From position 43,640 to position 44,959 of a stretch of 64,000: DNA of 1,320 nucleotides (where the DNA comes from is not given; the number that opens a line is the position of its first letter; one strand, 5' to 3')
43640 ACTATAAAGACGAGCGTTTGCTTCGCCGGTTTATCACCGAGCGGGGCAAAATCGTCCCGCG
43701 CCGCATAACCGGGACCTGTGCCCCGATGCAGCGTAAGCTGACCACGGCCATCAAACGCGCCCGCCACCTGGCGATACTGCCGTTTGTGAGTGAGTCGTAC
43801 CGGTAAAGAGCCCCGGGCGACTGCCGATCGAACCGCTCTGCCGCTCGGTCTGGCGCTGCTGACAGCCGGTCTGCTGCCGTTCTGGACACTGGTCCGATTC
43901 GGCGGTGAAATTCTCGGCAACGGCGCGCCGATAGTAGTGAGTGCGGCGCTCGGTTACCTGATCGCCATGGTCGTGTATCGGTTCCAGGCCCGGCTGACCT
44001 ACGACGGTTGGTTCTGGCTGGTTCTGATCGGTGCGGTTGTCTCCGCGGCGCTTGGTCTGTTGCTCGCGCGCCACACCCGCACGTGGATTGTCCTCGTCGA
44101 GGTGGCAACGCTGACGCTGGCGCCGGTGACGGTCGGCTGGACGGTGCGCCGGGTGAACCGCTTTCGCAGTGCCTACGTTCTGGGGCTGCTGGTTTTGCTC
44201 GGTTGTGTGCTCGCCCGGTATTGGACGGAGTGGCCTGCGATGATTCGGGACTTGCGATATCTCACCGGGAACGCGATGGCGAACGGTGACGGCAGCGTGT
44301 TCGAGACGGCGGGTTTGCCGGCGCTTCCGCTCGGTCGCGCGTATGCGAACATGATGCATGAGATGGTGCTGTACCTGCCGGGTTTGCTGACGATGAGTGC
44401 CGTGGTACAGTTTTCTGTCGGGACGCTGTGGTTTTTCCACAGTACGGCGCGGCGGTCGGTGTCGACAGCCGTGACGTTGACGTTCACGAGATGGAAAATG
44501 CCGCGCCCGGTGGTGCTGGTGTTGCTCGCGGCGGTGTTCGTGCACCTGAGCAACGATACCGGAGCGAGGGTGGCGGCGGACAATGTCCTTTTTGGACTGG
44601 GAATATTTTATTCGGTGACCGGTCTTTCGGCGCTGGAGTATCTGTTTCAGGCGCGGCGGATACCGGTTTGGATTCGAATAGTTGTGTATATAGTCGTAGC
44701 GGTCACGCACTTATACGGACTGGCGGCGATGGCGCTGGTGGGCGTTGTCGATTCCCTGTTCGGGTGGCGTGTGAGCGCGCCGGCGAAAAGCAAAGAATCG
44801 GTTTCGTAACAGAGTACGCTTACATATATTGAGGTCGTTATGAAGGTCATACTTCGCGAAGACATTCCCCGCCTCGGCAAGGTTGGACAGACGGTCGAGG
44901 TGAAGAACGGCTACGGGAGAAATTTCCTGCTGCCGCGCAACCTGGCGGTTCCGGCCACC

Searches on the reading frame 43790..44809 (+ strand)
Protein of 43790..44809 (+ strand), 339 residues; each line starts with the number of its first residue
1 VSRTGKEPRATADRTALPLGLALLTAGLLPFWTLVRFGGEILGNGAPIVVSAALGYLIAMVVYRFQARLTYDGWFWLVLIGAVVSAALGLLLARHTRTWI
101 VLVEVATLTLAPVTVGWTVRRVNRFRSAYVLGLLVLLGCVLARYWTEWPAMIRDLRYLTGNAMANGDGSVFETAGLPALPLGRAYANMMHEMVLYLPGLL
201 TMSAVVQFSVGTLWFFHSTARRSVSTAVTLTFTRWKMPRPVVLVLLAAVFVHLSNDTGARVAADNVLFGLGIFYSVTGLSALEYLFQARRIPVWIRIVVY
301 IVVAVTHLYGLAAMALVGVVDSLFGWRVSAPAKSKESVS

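Call 60: search_protein_families(library=pfam, proteins=[window:43790-44809:+], max_evalue=0.0001)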
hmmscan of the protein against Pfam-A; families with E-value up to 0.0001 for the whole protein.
window:43790-44809:+ (339 aa): 1 family
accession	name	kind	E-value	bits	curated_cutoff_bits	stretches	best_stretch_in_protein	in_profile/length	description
PF09991.14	DUF2232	-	1.8e-13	50.7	27.8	1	180-322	145-290/290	Predicted membrane protein (DUF2232)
